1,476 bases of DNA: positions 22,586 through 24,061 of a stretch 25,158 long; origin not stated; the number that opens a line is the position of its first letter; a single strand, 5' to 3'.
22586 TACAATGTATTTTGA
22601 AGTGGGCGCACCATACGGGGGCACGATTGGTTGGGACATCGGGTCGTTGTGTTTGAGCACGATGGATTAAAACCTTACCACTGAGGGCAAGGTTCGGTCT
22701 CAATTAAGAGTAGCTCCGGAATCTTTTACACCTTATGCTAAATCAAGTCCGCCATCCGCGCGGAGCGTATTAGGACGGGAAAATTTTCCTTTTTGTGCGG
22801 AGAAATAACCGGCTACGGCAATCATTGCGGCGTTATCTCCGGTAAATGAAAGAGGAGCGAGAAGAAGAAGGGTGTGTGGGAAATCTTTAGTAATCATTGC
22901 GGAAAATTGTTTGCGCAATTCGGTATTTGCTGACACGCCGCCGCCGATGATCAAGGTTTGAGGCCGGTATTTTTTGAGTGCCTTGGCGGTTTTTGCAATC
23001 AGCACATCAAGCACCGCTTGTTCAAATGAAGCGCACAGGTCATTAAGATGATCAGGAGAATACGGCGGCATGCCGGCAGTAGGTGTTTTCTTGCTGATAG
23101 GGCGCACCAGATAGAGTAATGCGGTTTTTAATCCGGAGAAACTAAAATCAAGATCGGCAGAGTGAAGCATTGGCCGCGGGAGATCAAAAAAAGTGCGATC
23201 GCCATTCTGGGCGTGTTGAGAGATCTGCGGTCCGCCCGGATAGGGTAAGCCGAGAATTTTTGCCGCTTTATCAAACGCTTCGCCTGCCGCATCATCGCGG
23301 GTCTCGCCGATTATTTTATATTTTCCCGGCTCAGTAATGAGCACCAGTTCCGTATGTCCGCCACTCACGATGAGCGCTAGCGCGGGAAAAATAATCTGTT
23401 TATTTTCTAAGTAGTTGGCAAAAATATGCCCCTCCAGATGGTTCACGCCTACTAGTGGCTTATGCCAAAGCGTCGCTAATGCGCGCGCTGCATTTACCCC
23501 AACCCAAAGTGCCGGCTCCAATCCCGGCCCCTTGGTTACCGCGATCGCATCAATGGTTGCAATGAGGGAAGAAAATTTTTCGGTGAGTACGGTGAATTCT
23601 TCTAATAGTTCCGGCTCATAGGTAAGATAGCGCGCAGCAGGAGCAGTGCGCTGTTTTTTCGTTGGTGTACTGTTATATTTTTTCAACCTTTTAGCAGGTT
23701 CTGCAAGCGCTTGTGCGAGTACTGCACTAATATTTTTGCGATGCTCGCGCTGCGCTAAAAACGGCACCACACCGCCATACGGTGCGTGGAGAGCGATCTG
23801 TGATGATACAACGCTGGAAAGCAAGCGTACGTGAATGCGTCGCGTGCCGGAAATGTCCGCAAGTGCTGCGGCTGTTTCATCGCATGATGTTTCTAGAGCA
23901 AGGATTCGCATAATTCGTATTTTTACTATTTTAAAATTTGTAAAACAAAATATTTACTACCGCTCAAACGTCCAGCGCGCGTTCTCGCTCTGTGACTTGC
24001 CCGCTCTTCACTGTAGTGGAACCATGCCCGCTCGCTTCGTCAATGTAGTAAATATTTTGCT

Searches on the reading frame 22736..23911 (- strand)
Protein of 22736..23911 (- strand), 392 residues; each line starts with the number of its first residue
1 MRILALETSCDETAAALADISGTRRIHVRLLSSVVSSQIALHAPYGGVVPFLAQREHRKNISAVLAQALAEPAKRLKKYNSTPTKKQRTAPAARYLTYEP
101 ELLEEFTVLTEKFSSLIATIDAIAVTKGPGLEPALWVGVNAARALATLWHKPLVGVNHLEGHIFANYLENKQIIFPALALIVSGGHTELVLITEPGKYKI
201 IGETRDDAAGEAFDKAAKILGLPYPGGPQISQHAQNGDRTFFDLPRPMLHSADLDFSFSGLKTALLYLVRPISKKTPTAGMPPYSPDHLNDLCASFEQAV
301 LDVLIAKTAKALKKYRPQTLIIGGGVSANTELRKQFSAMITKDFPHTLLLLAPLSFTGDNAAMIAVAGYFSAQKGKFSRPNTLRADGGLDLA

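Call 45: find_encoding_contigs(protein=window:22736-23911:-, flank=10000, max_places=4)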
Protein window:22736-23911:- (392 aa): 1 contig read that carries it; 1 place shown.
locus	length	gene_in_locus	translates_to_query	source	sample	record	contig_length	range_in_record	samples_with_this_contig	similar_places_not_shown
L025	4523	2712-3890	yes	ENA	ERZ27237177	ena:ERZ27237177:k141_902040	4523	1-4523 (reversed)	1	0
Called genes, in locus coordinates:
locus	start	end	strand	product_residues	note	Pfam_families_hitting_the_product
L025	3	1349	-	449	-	?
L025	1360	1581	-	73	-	-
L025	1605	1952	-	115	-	PF04020:Phage_holin_4_2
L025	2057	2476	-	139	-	PF20393:Pro_CA_2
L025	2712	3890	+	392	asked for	PF00814:TsaD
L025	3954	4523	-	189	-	?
